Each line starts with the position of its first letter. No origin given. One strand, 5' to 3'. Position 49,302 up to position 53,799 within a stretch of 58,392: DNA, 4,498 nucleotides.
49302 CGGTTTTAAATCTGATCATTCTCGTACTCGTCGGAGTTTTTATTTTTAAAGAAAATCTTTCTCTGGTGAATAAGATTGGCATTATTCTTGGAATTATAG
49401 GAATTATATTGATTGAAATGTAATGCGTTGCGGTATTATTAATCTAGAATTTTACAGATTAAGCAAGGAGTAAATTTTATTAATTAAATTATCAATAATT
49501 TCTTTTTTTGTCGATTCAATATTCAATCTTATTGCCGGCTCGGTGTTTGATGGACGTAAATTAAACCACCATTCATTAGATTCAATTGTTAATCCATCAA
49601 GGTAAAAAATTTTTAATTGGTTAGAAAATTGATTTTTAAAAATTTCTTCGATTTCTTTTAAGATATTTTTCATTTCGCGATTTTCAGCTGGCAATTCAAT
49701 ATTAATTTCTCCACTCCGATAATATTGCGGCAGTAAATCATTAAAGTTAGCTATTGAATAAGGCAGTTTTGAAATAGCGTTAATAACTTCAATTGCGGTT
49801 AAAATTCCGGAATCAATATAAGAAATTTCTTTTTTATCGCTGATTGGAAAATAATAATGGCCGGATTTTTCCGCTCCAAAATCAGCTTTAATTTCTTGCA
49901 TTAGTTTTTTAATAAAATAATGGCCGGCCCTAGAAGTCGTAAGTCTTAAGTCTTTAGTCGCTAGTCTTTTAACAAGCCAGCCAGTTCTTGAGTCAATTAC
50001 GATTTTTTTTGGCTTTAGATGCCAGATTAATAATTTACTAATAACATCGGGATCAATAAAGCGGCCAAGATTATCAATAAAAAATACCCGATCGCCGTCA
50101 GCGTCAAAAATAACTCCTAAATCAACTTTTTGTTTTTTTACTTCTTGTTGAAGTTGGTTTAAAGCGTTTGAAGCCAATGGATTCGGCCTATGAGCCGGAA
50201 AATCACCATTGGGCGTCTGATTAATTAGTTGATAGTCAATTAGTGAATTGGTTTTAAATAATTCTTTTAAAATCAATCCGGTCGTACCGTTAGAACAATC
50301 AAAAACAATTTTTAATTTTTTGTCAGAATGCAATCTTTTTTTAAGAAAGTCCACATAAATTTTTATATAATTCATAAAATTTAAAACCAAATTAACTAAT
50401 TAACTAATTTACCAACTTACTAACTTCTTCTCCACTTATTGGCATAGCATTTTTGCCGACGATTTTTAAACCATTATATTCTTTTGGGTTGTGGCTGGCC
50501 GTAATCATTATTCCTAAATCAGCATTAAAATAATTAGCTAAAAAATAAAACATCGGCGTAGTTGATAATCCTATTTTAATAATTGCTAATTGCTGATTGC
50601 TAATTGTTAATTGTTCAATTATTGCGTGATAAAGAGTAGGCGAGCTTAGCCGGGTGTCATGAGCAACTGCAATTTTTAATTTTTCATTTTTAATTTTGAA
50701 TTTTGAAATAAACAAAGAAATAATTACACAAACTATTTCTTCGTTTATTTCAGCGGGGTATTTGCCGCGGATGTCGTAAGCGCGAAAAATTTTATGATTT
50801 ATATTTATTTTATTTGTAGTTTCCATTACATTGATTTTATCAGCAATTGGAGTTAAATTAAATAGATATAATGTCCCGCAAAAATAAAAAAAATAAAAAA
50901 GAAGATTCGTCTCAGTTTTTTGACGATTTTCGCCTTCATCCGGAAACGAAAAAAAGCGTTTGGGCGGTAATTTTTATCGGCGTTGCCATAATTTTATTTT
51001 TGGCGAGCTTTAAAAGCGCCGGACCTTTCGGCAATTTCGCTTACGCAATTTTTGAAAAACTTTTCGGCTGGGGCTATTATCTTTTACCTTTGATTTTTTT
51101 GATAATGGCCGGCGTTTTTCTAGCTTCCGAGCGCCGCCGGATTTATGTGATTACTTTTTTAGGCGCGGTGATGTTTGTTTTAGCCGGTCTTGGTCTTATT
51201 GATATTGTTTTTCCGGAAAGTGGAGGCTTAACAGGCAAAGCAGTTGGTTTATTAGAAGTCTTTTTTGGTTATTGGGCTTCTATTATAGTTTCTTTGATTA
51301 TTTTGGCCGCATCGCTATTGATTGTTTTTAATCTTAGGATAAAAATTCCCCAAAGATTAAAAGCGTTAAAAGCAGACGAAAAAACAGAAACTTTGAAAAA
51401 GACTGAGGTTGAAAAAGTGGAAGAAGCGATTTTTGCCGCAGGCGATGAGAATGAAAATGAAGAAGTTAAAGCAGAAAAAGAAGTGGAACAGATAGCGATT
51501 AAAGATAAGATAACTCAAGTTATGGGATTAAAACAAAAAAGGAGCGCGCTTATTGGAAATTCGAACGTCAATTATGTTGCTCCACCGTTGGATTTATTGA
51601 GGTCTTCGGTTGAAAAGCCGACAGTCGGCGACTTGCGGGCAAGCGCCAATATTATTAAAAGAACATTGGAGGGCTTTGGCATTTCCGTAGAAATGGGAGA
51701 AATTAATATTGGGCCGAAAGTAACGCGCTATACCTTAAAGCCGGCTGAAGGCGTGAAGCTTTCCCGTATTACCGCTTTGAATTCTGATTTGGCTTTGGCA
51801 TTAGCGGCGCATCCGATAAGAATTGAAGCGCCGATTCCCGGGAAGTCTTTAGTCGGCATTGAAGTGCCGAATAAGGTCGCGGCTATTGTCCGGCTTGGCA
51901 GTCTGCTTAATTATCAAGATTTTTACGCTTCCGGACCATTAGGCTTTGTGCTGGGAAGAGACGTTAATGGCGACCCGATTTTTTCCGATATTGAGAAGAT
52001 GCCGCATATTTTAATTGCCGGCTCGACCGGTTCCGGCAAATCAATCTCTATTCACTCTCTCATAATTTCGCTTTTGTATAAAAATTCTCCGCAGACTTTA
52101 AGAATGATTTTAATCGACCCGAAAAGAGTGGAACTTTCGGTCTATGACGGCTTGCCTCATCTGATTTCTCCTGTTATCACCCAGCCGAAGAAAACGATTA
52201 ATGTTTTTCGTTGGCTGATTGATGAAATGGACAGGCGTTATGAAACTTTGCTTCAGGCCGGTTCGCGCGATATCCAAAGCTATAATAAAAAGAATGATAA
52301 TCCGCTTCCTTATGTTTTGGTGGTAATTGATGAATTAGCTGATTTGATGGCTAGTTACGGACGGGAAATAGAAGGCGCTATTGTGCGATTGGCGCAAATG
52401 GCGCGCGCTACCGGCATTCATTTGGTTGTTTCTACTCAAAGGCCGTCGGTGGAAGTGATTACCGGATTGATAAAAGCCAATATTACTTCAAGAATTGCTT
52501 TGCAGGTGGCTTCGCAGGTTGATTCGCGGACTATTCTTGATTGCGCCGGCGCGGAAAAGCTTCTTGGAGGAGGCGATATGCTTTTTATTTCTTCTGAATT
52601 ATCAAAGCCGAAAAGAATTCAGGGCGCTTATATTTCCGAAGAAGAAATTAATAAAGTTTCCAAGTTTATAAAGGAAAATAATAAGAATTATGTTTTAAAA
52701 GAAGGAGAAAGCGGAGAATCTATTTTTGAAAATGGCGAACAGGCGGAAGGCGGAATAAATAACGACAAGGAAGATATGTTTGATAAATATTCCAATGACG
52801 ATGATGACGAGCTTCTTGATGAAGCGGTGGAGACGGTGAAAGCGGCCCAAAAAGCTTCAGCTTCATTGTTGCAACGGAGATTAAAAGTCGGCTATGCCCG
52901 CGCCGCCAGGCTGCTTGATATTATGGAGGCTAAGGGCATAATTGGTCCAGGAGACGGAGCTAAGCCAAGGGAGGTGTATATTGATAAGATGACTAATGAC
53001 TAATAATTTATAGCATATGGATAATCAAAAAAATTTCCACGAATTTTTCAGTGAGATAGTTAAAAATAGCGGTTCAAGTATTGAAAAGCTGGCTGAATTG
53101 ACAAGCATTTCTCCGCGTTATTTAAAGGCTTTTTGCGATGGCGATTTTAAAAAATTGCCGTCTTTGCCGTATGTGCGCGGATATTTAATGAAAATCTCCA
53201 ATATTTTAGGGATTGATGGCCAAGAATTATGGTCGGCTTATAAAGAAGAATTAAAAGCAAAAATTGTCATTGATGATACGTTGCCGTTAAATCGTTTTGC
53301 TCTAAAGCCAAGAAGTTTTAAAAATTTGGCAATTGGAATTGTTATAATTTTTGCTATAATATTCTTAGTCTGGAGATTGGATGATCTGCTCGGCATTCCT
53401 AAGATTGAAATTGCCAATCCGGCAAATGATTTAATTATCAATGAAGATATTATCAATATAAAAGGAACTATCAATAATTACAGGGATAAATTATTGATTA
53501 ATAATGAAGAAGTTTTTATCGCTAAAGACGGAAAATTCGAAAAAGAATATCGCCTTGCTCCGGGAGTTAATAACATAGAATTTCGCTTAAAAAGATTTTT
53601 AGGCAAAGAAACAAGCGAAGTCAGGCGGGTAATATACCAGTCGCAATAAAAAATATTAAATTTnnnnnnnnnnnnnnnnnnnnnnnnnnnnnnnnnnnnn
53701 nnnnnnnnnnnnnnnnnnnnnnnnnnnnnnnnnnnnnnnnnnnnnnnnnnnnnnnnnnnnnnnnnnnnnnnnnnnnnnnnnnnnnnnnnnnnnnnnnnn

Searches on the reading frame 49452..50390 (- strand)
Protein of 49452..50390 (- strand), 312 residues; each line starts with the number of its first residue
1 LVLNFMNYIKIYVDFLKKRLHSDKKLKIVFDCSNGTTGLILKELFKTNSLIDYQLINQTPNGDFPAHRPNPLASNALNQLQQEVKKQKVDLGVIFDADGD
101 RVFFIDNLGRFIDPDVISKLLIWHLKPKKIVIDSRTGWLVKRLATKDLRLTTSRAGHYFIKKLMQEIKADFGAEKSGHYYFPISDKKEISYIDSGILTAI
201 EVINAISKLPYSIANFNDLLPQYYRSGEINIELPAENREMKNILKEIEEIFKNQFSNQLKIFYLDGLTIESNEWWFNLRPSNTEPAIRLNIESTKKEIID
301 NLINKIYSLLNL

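Call 11: search_protein_families(library=pfam, proteins=[window:49452-50390:-], max_evalue=0.01)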
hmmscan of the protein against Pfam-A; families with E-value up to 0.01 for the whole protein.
window:49452-50390:- (312 aa): 3 families
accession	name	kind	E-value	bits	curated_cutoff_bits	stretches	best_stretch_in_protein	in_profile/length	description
PF02879.22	PGM_PMM_II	-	7.7e-23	81.4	29.3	1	8-109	3-103/103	Phosphoglucomutase/phosphomannomutase, alpha/beta/alpha domain II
PF02880.22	PGM_PMM_III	-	3.4e-11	43.7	20.7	1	125-213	19-104/115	Phosphoglucomutase/phosphomannomutase, alpha/beta/alpha domain III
PF00408.26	PGM_PMM_IV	-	6.9e-11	42.5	23.1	1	228-306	1-65/68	Phosphoglucomutase/phosphomannomutase, C-terminal domain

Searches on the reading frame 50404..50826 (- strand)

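Call 11: search_protein_families(library=pfam, proteins=[window:50404-50826:-], max_evalue=0.01)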
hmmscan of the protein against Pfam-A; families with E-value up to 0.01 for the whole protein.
window:50404-50826:- (140 aa): 1 family
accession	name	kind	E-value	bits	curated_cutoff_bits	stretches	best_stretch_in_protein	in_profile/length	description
PF02878.22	PGM_PMM_I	-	1.1e-32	113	22.5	1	12-138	2-127/138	Phosphoglucomutase/phosphomannomutase, alpha/beta/alpha domain I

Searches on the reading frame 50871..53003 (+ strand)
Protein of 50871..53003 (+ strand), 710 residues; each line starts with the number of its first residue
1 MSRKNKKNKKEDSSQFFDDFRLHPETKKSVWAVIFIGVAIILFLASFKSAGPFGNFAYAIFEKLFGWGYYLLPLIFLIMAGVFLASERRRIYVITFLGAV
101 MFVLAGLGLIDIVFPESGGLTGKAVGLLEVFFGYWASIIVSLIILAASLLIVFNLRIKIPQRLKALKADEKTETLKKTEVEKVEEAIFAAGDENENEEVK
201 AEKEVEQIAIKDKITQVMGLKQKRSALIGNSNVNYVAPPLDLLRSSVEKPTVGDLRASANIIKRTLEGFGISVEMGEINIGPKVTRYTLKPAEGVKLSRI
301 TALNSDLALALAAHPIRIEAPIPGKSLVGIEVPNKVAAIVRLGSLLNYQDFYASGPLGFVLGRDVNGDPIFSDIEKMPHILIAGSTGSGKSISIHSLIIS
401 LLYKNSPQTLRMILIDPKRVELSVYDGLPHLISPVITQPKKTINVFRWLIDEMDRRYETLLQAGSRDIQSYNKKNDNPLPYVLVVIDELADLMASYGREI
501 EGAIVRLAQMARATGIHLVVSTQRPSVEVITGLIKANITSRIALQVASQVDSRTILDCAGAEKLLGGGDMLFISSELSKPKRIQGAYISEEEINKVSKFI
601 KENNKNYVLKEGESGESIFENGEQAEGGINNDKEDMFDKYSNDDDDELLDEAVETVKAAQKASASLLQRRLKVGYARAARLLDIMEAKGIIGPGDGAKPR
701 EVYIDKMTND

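Call 12: search_protein_families(library=pfam, proteins=[window:50871-53003:+], max_evalue=0.01)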
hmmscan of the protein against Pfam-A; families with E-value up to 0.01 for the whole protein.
window:50871-53003:+ (710 aa): 7 families
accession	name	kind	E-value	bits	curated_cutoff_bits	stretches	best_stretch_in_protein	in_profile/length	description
PF01580.24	FtsK_SpoIIIE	-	3.5e-57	193.8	24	1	354-527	15-221/221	FtsK/SpoIIIE family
PF17854.6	FtsK_alpha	-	2.5e-28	98.7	22.9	1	238-334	2-101/101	FtsK alpha domain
PF09397.16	FtsK_gamma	-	2.2e-26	91.8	30.6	1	644-704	2-62/63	Ftsk gamma domain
PF01935.23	DUF87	-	0.00016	22.2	23.2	1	369-418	13-61/220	Helicase HerA, central domain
PF04157.22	EAP30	-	0.003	17.8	26.8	1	584-691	126-215/219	EAP30/Vps36 family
PF13491.11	FtsK_4TM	-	0.0035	17.5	23.1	1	50-156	47-162/171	4TM region of DNA translocase FtsK/SpoIIIE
PF05673.19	DUF815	-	0.0093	15.6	23.8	0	376-443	52-110/249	Protein of unknown function (DUF815)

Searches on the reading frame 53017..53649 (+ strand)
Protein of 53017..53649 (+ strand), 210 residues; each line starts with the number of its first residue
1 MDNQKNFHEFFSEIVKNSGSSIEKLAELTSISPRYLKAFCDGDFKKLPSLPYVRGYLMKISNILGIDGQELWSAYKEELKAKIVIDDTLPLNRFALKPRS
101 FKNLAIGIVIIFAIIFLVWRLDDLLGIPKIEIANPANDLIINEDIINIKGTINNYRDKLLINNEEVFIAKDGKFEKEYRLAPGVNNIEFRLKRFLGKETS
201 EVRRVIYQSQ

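Call 61: search_protein_families(library=pfam, proteins=[window:53017-53649:+], max_evalue=0.01)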
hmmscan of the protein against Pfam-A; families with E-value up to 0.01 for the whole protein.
window:53017-53649:+ (210 aa): 3 families
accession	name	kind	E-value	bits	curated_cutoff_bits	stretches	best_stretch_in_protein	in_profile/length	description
PF13413.12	HTH_25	-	2.4e-13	50.1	24.6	1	18-71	9-62/62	Helix-turn-helix domain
PF09136.16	Glucodextran_B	-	2.2e-10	40.7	27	1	128-206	1-80/83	Glucodextranase, domain B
PF12844.13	HTH_19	-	0.005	17.2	30.2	0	11-75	4-62/64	Helix-turn-helix domain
